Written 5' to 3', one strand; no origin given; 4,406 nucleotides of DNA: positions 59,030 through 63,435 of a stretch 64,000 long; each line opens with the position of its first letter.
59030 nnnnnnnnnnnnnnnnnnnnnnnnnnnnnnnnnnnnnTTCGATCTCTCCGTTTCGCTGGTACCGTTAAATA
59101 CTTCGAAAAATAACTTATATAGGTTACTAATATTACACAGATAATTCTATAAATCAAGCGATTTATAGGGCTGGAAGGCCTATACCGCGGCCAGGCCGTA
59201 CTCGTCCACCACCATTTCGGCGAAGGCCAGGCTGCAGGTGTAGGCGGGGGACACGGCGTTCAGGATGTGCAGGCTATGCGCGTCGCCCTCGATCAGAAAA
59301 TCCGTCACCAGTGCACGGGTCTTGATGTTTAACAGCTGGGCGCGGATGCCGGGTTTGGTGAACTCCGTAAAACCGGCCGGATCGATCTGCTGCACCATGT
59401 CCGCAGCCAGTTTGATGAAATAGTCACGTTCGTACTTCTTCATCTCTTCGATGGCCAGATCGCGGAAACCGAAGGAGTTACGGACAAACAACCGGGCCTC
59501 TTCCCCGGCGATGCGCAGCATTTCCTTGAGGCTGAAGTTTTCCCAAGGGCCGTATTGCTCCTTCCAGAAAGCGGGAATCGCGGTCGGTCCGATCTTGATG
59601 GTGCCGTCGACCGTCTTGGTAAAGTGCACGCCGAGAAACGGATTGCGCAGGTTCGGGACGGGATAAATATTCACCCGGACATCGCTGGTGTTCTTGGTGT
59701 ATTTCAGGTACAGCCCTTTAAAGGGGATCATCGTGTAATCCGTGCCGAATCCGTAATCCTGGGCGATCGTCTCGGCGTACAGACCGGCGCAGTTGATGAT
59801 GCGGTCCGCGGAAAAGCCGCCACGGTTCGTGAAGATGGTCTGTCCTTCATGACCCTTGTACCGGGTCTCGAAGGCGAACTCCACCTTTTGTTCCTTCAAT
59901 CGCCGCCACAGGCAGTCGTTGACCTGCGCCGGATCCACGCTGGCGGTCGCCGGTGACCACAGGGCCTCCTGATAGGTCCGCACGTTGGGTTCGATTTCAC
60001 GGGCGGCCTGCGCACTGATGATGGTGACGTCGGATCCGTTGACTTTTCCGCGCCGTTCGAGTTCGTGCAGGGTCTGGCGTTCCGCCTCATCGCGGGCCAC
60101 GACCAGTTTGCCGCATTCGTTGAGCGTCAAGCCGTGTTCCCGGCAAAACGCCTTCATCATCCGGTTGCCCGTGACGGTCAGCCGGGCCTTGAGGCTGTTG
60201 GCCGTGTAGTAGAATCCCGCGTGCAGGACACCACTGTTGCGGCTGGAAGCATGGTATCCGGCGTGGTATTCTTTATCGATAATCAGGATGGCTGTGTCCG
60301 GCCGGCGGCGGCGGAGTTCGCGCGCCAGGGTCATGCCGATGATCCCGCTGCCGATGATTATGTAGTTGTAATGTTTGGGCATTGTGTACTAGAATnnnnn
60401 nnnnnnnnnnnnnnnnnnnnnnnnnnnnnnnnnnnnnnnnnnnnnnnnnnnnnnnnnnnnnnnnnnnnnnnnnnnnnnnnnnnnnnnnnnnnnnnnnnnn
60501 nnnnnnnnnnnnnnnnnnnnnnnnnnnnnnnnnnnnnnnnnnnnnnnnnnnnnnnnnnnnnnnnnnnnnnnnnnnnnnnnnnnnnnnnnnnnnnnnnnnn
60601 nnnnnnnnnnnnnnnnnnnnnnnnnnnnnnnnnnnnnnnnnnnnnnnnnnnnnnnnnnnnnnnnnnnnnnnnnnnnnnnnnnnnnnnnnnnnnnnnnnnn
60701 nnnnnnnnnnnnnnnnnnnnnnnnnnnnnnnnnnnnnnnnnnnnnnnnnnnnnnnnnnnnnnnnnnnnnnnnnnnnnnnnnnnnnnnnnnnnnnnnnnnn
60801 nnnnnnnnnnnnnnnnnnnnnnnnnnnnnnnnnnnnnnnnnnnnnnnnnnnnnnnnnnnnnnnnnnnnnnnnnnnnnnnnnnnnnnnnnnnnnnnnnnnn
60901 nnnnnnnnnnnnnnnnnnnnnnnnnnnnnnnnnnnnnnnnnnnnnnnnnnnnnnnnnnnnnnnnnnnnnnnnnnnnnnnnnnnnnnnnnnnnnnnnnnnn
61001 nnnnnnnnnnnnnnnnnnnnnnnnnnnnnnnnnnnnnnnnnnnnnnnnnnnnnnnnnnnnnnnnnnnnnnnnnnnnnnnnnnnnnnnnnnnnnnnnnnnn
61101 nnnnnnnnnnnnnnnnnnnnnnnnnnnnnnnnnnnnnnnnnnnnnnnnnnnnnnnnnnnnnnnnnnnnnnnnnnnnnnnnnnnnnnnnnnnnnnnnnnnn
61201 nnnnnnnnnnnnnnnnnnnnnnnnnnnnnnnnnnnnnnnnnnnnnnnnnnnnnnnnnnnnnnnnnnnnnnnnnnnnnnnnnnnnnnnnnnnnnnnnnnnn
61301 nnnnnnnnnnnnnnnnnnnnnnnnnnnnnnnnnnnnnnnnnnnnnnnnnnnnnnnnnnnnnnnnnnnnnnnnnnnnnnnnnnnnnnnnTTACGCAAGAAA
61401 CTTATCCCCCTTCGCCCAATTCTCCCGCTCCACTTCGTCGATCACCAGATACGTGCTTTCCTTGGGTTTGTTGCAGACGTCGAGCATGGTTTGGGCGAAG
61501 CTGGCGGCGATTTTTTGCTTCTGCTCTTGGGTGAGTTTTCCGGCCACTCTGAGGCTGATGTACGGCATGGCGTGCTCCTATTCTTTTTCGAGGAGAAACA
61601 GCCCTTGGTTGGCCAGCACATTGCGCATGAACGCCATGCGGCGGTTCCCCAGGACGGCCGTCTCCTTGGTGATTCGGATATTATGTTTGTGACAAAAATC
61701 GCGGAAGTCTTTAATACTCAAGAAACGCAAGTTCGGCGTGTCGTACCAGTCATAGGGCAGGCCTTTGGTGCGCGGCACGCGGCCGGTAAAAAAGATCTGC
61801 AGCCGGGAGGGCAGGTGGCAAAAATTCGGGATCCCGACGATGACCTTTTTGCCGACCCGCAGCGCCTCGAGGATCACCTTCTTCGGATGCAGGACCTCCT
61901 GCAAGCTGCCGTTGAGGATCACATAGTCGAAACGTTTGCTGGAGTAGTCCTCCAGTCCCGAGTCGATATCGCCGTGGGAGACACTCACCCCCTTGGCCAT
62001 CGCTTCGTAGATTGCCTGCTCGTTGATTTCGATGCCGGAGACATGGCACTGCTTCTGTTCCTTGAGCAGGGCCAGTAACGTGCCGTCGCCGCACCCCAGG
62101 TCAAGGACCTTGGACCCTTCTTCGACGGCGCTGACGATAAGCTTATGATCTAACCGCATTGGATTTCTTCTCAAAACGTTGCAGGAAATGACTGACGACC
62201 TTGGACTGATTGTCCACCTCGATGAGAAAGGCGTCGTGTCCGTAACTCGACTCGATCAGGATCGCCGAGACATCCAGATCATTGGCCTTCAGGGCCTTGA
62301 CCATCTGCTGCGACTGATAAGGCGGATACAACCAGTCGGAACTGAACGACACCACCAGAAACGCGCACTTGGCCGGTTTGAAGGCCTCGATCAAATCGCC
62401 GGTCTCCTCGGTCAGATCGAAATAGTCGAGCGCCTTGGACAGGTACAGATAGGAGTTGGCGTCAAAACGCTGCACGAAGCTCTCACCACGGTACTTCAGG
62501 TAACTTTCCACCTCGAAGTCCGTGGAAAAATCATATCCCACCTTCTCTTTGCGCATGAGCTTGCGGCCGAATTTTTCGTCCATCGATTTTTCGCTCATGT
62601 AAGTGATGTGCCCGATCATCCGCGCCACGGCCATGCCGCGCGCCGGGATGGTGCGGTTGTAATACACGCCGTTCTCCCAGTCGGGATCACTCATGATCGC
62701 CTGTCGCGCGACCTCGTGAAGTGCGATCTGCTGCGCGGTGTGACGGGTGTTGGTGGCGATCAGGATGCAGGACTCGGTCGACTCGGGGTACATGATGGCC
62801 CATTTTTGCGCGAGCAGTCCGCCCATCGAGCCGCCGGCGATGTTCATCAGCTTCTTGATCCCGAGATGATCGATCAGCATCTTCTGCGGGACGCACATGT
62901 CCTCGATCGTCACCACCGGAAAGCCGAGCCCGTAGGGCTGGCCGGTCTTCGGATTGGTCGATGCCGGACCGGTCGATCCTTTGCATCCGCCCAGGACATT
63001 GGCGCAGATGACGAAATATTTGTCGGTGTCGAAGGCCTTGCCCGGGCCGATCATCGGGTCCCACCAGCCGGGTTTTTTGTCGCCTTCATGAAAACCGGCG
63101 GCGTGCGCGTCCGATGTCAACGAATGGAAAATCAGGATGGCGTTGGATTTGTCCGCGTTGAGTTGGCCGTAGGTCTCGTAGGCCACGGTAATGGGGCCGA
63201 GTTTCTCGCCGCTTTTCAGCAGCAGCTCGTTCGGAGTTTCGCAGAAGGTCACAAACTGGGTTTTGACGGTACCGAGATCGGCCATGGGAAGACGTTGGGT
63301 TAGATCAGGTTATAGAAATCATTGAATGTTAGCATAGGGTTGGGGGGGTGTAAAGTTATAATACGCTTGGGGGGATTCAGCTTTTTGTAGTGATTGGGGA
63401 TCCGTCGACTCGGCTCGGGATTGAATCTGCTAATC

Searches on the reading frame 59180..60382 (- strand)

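Call 10: search_protein_families(library=pfam, proteins=[window:59180-60382:-], max_evalue=0.001)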
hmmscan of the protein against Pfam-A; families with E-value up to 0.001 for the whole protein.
window:59180-60382:- (400 aa): 3 families
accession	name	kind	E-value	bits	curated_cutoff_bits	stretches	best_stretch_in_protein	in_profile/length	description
PF01266.30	DAO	-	2.5e-52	179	27.9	1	7-392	2-351/353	FAD dependent oxidoreductase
PF13450.12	NAD_binding_8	-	1.1e-06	29.3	21.9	1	9-50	1-40/68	NAD(P)-binding Rossmann-like domain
PF07992.20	Pyr_redox_2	-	2.5e-05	24.3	26.1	0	5-42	1-36/291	Pyridine nucleotide-disulphide oxidoreductase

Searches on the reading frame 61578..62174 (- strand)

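Call 53: search_protein_families(library=pfam, proteins=[window:61578-62174:-], max_evalue=0.0001)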
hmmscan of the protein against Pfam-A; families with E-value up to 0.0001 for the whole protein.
window:61578-62174:- (198 aa): 7 families
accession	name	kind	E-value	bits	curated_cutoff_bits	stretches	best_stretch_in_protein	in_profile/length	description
PF07021.18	MetW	-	4.7e-65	219.3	21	1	7-195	1-193/193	Methionine biosynthesis protein MetW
PF13847.12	Methyltransf_31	-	7.8e-15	55.3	27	1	19-110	3-103/145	Methyltransferase domain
PF13489.12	Methyltransf_23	-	2.4e-11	44.1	27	1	18-106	21-106/164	Methyltransferase domain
PF13649.12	Methyltransf_25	-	1.7e-10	41.9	27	1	23-107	1-92/97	Methyltransferase domain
PF08241.18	Methyltransf_11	-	7.9e-10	39.7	21.2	1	24-109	1-88/95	Methyltransferase domain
PF08242.18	Methyltransf_12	-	7.5e-09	36.7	30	1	24-104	1-88/98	Methyltransferase domain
PF05175.20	MTS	-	4.8e-07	30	23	1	12-98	22-115/170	Methyltransferase small domain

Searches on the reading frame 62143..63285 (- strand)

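Call 53: search_protein_families(library=pfam, proteins=[window:62143-63285:-], max_evalue=0.0001)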
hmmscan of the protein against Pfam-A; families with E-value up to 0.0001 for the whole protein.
window:62143-63285:- (380 aa): 2 families
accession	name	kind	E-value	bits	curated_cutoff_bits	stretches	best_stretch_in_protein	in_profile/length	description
PF00561.26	Abhydrolase_1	-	1.2e-21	77.9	25.8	1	49-354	2-242/245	alpha/beta hydrolase fold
PF12146.15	Hydrolase_4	-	2.3e-05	24.3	27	0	148-186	79-117/239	Serine aminopeptidase, S33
